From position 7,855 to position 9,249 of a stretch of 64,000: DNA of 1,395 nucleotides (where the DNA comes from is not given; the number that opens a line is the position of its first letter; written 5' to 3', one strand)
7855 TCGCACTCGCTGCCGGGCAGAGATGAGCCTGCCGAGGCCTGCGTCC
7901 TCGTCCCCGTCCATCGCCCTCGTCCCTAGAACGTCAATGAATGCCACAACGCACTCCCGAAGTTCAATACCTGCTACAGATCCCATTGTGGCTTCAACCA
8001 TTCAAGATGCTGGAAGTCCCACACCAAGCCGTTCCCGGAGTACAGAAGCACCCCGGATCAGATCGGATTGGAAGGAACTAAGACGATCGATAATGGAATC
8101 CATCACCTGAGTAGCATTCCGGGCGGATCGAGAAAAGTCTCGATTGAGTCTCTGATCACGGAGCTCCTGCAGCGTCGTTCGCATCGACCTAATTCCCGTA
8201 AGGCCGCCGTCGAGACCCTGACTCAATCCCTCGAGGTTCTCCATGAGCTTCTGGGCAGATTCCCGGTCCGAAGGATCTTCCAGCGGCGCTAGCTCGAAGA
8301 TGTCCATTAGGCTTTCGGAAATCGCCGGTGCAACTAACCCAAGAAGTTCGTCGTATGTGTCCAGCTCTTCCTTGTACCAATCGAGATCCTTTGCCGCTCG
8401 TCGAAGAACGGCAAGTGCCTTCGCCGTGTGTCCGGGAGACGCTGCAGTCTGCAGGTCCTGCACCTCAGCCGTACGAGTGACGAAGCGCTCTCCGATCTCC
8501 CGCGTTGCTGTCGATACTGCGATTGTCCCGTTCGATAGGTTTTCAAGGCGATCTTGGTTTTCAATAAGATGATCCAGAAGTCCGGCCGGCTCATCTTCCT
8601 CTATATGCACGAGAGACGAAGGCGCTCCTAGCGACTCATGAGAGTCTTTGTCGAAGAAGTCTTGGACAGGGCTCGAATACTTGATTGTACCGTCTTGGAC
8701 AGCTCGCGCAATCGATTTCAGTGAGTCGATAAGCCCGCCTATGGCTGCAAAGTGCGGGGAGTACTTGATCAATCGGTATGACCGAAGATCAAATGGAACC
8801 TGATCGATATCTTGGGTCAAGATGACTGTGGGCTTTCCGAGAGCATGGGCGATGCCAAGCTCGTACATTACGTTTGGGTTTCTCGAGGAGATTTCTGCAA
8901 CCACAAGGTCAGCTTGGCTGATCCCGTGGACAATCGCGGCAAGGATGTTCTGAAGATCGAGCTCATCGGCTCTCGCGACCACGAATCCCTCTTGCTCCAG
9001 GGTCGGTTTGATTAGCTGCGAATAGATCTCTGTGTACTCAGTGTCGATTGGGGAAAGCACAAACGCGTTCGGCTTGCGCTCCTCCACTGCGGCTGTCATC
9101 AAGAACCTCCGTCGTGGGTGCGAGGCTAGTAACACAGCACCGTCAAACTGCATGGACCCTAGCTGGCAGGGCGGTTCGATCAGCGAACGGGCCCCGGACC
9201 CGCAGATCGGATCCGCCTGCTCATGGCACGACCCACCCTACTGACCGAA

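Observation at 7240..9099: Unassigned two-gene module: NDT/TIR-like glycosidase-helical protein abutting a divergent class III cyclase-like protein (candidate new nucleotide-signalling defence system)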

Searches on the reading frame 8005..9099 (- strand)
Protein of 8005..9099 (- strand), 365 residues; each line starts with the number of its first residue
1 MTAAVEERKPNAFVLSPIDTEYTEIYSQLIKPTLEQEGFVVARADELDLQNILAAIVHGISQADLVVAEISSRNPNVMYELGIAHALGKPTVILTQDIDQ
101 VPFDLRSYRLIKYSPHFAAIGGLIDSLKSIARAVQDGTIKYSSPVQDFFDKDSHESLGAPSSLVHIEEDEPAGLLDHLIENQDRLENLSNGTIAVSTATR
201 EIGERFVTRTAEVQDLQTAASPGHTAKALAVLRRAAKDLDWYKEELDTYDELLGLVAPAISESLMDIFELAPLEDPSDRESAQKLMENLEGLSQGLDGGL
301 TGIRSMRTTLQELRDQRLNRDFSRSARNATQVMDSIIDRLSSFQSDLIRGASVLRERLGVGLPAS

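Call 16: find_homologous_proteins(query=window:8005-9099:-)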
Query window:8005-9099:- (365 aa): 228 proteins with E <= 0.001 among 8000 candidates; the best 120 are listed.
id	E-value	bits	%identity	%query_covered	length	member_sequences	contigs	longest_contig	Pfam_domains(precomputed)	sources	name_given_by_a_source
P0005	3.5e-230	781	100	100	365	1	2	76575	PF05014.22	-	-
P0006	9.7e-129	448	61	97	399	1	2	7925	PF05014.22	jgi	jgi:hypothetical protein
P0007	3.1e-96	341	48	96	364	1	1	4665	PF05014.22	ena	-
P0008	4.2e-62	229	41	79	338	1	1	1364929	PF05014.22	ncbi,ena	-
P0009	3.2e-60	222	51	57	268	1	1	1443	PF05014.22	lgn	-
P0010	9.3e-60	221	35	98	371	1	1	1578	PF05014.22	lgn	-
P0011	2.6e-57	213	33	96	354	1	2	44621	-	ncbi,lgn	-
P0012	8.0e-56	208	34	95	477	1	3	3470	PF10648.16,PF05014.22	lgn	-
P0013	9.7e-56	208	36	96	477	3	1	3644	PF10648.16,PF05014.22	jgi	jgi:hypothetical protein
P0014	1.0e-53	201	37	92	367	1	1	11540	-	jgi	jgi:hypothetical protein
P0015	1.1e-52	198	33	99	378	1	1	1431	PF05014.22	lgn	-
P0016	2.4e-52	197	32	96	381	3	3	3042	PF05014.22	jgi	jgi:hypothetical protein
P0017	1.4e-49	187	32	93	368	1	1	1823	-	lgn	-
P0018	3.7e-49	186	32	96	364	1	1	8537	-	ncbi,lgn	-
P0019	2.1e-48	184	37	97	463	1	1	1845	PF05014.22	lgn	-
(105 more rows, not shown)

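Call 17: find_encoding_contigs(protein=P0006, flank=5000, max_places=2)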
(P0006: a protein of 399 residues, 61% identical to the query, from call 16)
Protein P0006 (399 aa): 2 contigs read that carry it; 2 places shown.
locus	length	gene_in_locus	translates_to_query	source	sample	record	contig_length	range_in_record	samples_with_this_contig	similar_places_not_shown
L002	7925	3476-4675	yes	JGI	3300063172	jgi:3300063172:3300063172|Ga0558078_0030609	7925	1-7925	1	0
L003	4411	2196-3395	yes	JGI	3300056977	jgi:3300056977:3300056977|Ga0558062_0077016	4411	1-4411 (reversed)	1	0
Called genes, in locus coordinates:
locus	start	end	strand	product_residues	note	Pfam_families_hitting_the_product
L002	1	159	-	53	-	?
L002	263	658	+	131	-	-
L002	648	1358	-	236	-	PF00440:TetR_N, PF17935:TetR_C_27 (weak)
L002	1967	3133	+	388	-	PF02661:Fic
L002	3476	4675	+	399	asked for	PF05014:Nuc_deoxyrib_tr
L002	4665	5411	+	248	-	-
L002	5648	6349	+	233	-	-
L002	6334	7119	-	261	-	PF13493:DUF4118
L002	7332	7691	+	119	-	-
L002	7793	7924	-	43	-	?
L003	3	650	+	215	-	?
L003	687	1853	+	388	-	PF02661:Fic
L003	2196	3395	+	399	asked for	PF05014:Nuc_deoxyrib_tr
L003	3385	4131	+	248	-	-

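Call 18: find_encoding_contigs(protein=P0008, flank=6000, max_places=2)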
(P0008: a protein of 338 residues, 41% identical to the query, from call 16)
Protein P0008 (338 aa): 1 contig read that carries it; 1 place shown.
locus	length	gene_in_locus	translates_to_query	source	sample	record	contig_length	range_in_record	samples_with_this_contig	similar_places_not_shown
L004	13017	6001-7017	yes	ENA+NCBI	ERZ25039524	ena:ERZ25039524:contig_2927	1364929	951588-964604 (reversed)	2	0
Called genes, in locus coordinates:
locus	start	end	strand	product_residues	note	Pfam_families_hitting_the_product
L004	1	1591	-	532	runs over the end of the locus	-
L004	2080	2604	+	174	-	PF13560:HTH_31, PF01381:HTH_3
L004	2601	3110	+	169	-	-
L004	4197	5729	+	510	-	PF05598:DUF772, PF01609:DDE_Tnp_1, PF13751:DDE_Tnp_1_6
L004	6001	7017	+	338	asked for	PF05014:Nuc_deoxyrib_tr (weak)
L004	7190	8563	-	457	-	PF13701:DDE_Tnp_1_4, PF01609:DDE_Tnp_1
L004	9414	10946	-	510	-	PF05598:DUF772, PF01609:DDE_Tnp_1, PF13751:DDE_Tnp_1_6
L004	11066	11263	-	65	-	-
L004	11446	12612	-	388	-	PF14657:Arm-DNA-bind_4 (weak), PF14659:Phage_int_SAM_3 (faint), PF00589:Phage_integrase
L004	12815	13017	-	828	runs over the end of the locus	PF08751:TrwC, PF13086:AAA_11 (faint), PF13245:AAA_19, PF13604:AAA_30, PF01443:Viral_helicase1 (weak), PF13401:AAA_22, PF22232:TraI_hel_assoc_N (weak), PF13538:UvrD_C_2 (weak), +1 more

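Call 19: find_encoding_contigs(protein=P0011, flank=6000, max_places=2)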
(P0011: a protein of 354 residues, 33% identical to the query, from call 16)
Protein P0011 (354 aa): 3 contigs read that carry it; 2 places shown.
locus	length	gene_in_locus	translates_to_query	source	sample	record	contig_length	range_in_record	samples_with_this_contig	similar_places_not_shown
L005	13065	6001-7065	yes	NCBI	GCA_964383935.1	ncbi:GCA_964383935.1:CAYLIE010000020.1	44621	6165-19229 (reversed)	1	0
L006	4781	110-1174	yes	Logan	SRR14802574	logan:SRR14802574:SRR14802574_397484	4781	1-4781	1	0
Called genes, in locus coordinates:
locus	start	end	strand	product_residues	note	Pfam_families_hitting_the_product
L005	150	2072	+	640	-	-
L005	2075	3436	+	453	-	PF02366:PMT, PF13231:PMT_2, PF16192:PMT_4TMC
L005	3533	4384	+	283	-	PF04203:Sortase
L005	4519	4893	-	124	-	PF00188:CAP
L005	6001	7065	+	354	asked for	-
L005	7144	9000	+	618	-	-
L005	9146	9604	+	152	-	PF24709:DUF7670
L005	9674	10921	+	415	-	PF04055:Radical_SAM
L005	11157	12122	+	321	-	PF02646:RmuC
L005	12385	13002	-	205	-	PF01209:Ubie_methyltran, PF13489:Methyltransf_23, PF01135:PCMT (weak), PF06325:PrmA (weak), PF13847:Methyltransf_31, PF13649:Methyltransf_25, PF08241:Methyltransf_11, PF08242:Methyltransf_12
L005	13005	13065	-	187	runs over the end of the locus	PF08207:EFP_N, PF01132:EFP, PF09285:Elong-fact-P_C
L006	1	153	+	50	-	?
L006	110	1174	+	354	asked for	-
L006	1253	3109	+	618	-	-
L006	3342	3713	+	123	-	PF24709:DUF7670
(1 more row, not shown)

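Call 56: find_related_loci(query=A5, collection=metagenome_contigs, flank=4000)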
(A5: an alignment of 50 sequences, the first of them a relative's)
Query A5 (365 aa) in metagenome_contigs; peptide patterns used: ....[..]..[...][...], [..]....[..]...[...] (x = any residue, [..] = any of these).
599 stretches matched a pattern (row limit reached: there are more); 562 encode a relative of the query (tblastn E <= 1e-3); the best 80 are kept; 80 distinct loci.
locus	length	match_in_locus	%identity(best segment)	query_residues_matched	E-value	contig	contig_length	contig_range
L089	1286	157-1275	34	11-358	6e-63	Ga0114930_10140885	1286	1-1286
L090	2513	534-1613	34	7-359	2e-60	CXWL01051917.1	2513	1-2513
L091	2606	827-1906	32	10-358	4e-57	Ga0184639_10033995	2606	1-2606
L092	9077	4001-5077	33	9-365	4e-56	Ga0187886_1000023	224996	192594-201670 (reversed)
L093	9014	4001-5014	34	9-340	4e-55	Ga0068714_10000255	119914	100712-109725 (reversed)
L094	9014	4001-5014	34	9-340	4e-55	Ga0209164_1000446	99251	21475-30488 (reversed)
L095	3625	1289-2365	34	7-359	1e-54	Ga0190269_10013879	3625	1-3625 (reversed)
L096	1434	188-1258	34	11-361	9e-57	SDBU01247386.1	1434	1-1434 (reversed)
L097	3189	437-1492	34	12-358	4e-53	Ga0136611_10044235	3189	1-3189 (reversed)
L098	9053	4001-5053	32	2-353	2e-51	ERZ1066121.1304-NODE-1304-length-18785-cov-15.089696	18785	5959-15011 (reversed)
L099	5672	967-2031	32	11-358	3e-51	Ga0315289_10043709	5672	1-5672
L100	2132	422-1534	32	9-358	1e-51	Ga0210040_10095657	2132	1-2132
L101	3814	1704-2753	33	9-349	8e-51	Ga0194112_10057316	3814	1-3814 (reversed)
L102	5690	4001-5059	30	7-357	2e-50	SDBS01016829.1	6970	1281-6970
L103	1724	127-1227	32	2-359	4e-50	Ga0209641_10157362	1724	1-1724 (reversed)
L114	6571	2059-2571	49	1-172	9e-46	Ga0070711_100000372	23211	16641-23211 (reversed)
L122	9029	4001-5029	31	12-362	2e-43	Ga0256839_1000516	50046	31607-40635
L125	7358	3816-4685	32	9-289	8e-43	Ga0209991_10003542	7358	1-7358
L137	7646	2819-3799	28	8-342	5e-38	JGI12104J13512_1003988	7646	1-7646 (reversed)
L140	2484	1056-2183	27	1-351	1e-37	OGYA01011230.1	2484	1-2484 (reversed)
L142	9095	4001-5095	28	8-358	3e-40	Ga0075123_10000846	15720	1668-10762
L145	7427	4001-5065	25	9-342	9e-35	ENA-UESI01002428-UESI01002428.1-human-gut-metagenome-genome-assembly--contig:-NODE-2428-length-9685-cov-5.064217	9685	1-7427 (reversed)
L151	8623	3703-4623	30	9-310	2e-34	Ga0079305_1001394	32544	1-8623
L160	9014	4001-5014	27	6-339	2e-31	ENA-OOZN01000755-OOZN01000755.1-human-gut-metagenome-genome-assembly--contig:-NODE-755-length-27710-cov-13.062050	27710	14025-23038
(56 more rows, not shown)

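Call 61: search_protein_families(library=pfam, proteins=[L151:4860-6695:+, L160:5022-6566:+, L160:2790-3977:+, L145:2478-3962:+, L140:141-1013:+, L114:3238-5415:+, L142:5217-7400:+, L125:5055-6449:+, L122:2013-3881:+, L137:1541-2806:+], max_evalue=0.001)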
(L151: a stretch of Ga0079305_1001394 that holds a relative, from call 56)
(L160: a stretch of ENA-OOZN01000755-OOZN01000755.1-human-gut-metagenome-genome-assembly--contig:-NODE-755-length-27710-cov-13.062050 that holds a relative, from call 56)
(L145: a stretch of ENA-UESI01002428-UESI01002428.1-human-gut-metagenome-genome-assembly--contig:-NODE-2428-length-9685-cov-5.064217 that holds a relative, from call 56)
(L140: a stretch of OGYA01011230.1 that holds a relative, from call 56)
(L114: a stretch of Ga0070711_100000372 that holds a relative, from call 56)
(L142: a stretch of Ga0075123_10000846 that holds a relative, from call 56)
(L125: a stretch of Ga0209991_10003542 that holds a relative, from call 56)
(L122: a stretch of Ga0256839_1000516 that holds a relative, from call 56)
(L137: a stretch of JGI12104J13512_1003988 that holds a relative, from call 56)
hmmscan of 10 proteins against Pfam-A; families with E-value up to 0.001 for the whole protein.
L151:4860-6695:+ (611 aa): 5 families
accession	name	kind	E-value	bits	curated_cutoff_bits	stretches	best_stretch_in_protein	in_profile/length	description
PF02384.22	N6_Mtase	-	1.2e-41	143.5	20.4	1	280-556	4-243/311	N-6 DNA Methylase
PF13588.12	HSDR_N_2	-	4.2e-25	88.4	25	1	31-142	1-110/110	Type I restriction enzyme R protein N terminus (HSDR_N)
PF07669.17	Eco57I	-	9.5e-12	45.8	25.3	1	402-522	55-165/171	Eco57I restriction-modification methylase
PF01170.24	UPF0020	-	1.9e-07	31.4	22.3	1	318-433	27-134/197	RMKL-like, methyltransferase domain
PF20473.4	MmeI_Mtase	-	1.9e-06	27.7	27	1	322-391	22-87/259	MmeI, DNA-methyltransferase domain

L160:5022-6566:+ (514 aa): 4 families
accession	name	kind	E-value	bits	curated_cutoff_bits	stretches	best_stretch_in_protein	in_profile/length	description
PF02384.22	N6_Mtase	-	4.1e-70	237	20.4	1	141-436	2-276/311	N-6 DNA Methylase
PF12161.14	HsdM_N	-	2.8e-09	38.2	24.5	1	26-132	2-135/135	HsdM N-terminal domain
PF01170.24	UPF0020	-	3.8e-07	30.4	22.3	1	175-285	18-134/197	RMKL-like, methyltransferase domain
PF07669.17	Eco57I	-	5.3e-07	30.3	25.3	1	273-368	75-165/171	Eco57I restriction-modification methylase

L160:2790-3977:+ (395 aa): 1 family
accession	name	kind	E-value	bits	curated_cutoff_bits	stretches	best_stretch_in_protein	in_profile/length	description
PF01420.25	Methylase_S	-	6.9e-35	121.2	22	2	2-180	3-166/168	Type I restriction modification DNA specificity domain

L145:2478-3962:+ (494 aa): 9 families
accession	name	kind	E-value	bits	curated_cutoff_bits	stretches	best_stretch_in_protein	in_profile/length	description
PF05958.17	tRNA_U5-meth_tr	-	3.5e-25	89.2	23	1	192-388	150-356/357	tRNA (Uracil-5-)-methyltransferase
PF13847.12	Methyltransf_31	-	2.9e-12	46.9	27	1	239-364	2-129/145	Methyltransferase domain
PF03602.21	Cons_hypoth95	-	1e-10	42.1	24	1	241-357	42-165/182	Conserved hypothetical protein 95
PF02475.24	TRM5-TYW2_MTfase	-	1.7e-07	31.8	28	1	207-339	7-130/164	TRM5/TYW2 methyltransferase domain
PF05175.20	MTS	-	2.9e-06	27.5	23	1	241-320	32-107/170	Methyltransferase small domain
PF13649.12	Methyltransf_25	-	6.2e-06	27.3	27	1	244-317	1-70/97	Methyltransferase domain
PF06325.19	PrmA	-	6.3e-06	26.3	22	1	238-294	159-214/296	Ribosomal protein L11 methyltransferase (PrmA)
PF09445.16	Methyltransf_15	-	7.1e-06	26.1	22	1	242-325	2-85/165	RNA cap guanine-N2 methyltransferase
PF02390.23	Methyltransf_4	-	0.0007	19.5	24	0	243-310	4-72/173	Putative methyltransferase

L140:141-1013:+ (290 aa): 1 family
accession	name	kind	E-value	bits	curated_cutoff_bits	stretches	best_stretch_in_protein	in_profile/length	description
PF04383.19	KilA-N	-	4.5e-19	68.7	23.8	1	30-149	12-104/107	KilA-N domain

L114:3238-5415:+ (725 aa): 2 families
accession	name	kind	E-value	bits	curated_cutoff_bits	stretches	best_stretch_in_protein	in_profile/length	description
PF00144.29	Beta-lactamase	-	2.1e-66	224.8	27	1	164-500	1-325/329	Beta-lactamase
PF11954.13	DUF3471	-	2.9e-27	95.5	29.3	1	537-627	2-97/103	Domain of unknown function (DUF3471)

L142:5217-7400:+ (727 aa): 0 families

L125:5055-6449:+ (464 aa): 4 families
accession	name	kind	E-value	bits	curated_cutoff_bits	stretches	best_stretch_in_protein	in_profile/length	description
PF13676.11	TIR_2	-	1.8e-31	109.6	28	1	4-124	1-122/122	TIR domain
PF04471.18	Mrr_cat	-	4.5e-21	75.6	21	1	138-262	2-114/115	Restriction endonuclease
PF01582.25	TIR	-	3.1e-08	34.1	21.3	1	8-95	10-96/179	TIR domain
PF08937.16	ThsB_TIR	-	1.8e-05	25.5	21.2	1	42-80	47-85/100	Thoeris protein ThsB, TIR-like domain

L122:2013-3881:+ (622 aa): 2 families
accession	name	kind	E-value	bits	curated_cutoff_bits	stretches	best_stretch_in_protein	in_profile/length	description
PF00425.24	Chorismate_bind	-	2.9e-86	289.6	27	1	146-400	2-257/257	chorismate binding enzyme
PF01063.24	Aminotran_4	-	2.9e-39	135.6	28.5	1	415-614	4-221/223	Amino-transferase class IV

L137:1541-2806:+ (421 aa): 0 families

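Call 62: predict_structure(alignment_id=A5)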
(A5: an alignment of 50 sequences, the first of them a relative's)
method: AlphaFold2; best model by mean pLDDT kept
length: 365 residues; sequences in the alignment: 50
mean_pLDDT: 88.7   pTM: 0.69
mean pLDDT of the five models: 88.7, 87.9, 87.8, 87.5, 87.3
residues with pLDDT >= 90: 257; 70-90: 79; 50-70: 12; < 50: 17
segments of 3 or more residues with pLDDT < 50: 153-168
pLDDT, mean of each block of 10 residues (from residue 1): 79 95 95 98 90 94 97 92 95 92 87 86 94 91 77 42 43 85 91 94 96 94 95 98 98 94 87 84 91 91 95 95 97 95 92 89 58
secondary structure, 60 per line:
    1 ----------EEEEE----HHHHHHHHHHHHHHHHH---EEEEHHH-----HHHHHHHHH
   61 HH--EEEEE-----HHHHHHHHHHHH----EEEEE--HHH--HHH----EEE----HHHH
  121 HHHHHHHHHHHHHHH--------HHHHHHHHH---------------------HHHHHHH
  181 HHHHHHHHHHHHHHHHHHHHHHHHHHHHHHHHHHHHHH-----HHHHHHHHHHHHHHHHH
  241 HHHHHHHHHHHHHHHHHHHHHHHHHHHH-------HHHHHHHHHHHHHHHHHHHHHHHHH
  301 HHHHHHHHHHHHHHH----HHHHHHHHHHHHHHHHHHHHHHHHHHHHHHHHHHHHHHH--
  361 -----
elements in order: E11-15 H20-36 E40-43 H52-62 E65-69 H75-86 E91-95 E110-112 H117-135 H144-152 H174-218 H224-268 H276-315 H320-358

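Call 65: fold_search(model_id=the predicted structure, library=pdb)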
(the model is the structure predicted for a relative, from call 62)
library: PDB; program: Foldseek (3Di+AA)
matches with E <= 10: 888; with E <= 0.001: 12
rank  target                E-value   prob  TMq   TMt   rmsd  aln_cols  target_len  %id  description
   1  8pqq_D                2.3e-04  1.00  0.27  0.59   7.3       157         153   18  Nucleoside 2'deoxyribosyltransferase from Chroococcidiopsis thermalis PCC 7203 E88Q Mutant bound to Clofarabine (released 2024-02-21)
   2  9emx_A                3.0e-04  1.00  0.26  0.57   7.6       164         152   18  Nucleoside 2'deoxyribosyltransferase from Chroococcidiopsis thermalis PCC 7203 Double Mutant Y7F A9S bound to Cordycep (released 2025-05-07)
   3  8pqt_A                3.1e-04  1.00  0.27  0.59   5.0       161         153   16  Nucleoside 2'deoxyribosyltransferase from Chroococcidiopsis thermalis PCC 7203 WT bound to Bis-Tris (released 2024-02-21)
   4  8pqs_A                3.3e-04  1.00  0.22  0.49   3.2       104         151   19  Nucleoside 2'deoxyribosyltransferase from Chroococcidiopsis thermalis PCC 7203 E88A Mutant (released 2024-02-21)
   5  9emx_C                3.8e-04  1.00  0.26  0.57   7.5       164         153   18  Nucleoside 2'deoxyribosyltransferase from Chroococcidiopsis thermalis PCC 7203 Double Mutant Y7F A9S bound to Cordycep (released 2025-05-07)
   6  8pqq_A                4.0e-04  1.00  0.27  0.59   5.0       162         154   15  Nucleoside 2'deoxyribosyltransferase from Chroococcidiopsis thermalis PCC 7203 E88Q Mutant bound to Clofarabine (released 2024-02-21)
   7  8pqr_D                4.0e-04  1.00  0.26  0.56   5.4       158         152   14  Nucleoside 2'deoxyribosyltransferase from Chroococcidiopsis thermalis PCC 7203 WT bound to DAD_Immucillin-H (released 2024-02-21)
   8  8pqr_A                5.6e-04  1.00  0.27  0.58   5.1       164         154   15  Nucleoside 2'deoxyribosyltransferase from Chroococcidiopsis thermalis PCC 7203 WT bound to DAD_Immucillin-H (released 2024-02-21)
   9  2a0k_A                6.4e-04  1.00  0.23  0.50   2.6       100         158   18  Crystal structure of Nucleoside 2-deoxyribosyltransferase from Trypanosoma brucei at 1.8 A resolution (released 2005-07-26)
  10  8qc0_B                7.1e-04  1.00  0.22  0.49   3.3       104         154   20  Nucleoside 2'deoxyribosyltransferase from Chroococcidiopsis thermalis PCC 7203 WT ribosylated (released 2024-02-21)
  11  8qc0_A                7.4e-04  1.00  0.27  0.59   5.2       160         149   16  Nucleoside 2'deoxyribosyltransferase from Chroococcidiopsis thermalis PCC 7203 WT ribosylated (released 2024-02-21)
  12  8pqt_B                8.2e-04  1.00  0.22  0.53   2.6        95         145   21  Nucleoside 2'deoxyribosyltransferase from Chroococcidiopsis thermalis PCC 7203 WT bound to Bis-Tris (released 2024-02-21)
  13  8pqs_D                1.1e-03  1.00  0.22  0.48   3.2       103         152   19  Nucleoside 2'deoxyribosyltransferase from Chroococcidiopsis thermalis PCC 7203 E88A Mutant (released 2024-02-21)
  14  9emw_D                2.0e-03  1.00  0.21  0.49   3.2       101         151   22  Nucleoside 2'deoxyribosyltransferase from Chroococcidiopsis thermalis PCC 7203 Y7F Mutant bound to ImmH-Forodesine (released 2025-05-14)
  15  8rh3_D                2.2e-03  1.00  0.27  0.60   5.2       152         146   14  Nucleoside 2'deoxyribosyltransferase from Chroococcidiopsis thermalis PCC 7203 WT bound to Gemcitabine (released 2024-02-21)
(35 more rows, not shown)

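Call 94: search_protein_families(library=padloc, alignment_id=A5, max_evalue=0.001)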
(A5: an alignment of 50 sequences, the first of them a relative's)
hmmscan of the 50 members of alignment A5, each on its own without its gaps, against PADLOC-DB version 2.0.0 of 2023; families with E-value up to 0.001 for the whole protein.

A. member 1, P0005 (365 aa): 1 family
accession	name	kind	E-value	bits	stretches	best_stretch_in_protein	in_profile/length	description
PDLC00733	Effector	-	1.3e-08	32.1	1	10-113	241-354/388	TIR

B. families by the number of members that match (of 50 scanned): 9 families
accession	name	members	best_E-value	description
PDLC00733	Effector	50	2.8e-14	TIR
PDLC00598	ZorA1|ZorA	4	3.1e-05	MotA/ExbB/TolQ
PDLC00601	ZorA1|ZorA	3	3.8e-05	MotA/ExbB/TolQ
PDLC00604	ZorA1|ZorA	3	0.00011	MotA/ExbB/TolQ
PDLC00638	ZorA2|ZorA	1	5.2e-05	MotA/ExbB/TolQ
PDLC04975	PDC-S26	1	0.00014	-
PDLC03865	LmuB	1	0.0003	-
PDLC00637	ZorA2|ZorA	1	0.00032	MotA/ExbB/TolQ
PDLC00180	HamB1|HamB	1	0.00047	DEAD-box helicase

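Call 95: search_solved_structures(query=A5, max_evalue=0.1, show_alignments=1)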
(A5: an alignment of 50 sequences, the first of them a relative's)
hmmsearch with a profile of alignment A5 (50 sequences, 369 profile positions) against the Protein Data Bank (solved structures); distinct sequences matched with E-value up to 0.1: 109 (the best 60 are shown).
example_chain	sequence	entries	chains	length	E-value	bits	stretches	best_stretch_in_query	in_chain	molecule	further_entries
4tql_A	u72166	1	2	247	2.2e-07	33.8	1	169-365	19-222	Three helix bundle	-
8qae_A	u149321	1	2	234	2.8e-07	33.5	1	182-310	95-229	sc-apCC-6-SLLA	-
6y07_A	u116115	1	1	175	8.7e-06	28.6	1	196-343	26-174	sohair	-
2ch7_A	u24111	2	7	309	2.1e-05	27.3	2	176-363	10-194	METHYL-ACCEPTING CHEMOTAXIS PROTEIN | Methyl-accepting chemotaxis protein 2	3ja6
2ch7_B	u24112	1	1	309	2.8e-05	26.9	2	216-353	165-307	METHYL-ACCEPTING CHEMOTAXIS PROTEIN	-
3ja6_H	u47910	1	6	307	3.2e-05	26.7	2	178-358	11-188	Methyl-accepting chemotaxis protein 2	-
7y9n_A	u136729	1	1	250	5.6e-05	25.9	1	194-356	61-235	Spike protein S2',5HB-H2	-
6kos_A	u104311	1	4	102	8.5e-05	25.3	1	190-277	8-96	SUWA (Super WA20)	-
7zr2_A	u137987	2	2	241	8.9e-05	25.3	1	185-366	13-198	Spike protein S2',Chimeric protein mimic of SARS-CoV-2 Spike HR1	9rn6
6z0c_A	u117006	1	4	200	0.00011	25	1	166-316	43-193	Maquette-3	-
3s84_A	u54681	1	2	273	0.00013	24.7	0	196-310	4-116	Apolipoprotein A-IV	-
2etd_A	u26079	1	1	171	0.00023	23.9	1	210-347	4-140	lemA protein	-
13hr_I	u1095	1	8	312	0.00029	23.6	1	182-328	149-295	Mce/MlaD domain-containing protein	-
8gl3_A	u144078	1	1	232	0.00034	23.3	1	244-363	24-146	pRLB-519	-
9y5h_B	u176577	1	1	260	0.00042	23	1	206-339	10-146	sc-t-SNARE-diff-#3.3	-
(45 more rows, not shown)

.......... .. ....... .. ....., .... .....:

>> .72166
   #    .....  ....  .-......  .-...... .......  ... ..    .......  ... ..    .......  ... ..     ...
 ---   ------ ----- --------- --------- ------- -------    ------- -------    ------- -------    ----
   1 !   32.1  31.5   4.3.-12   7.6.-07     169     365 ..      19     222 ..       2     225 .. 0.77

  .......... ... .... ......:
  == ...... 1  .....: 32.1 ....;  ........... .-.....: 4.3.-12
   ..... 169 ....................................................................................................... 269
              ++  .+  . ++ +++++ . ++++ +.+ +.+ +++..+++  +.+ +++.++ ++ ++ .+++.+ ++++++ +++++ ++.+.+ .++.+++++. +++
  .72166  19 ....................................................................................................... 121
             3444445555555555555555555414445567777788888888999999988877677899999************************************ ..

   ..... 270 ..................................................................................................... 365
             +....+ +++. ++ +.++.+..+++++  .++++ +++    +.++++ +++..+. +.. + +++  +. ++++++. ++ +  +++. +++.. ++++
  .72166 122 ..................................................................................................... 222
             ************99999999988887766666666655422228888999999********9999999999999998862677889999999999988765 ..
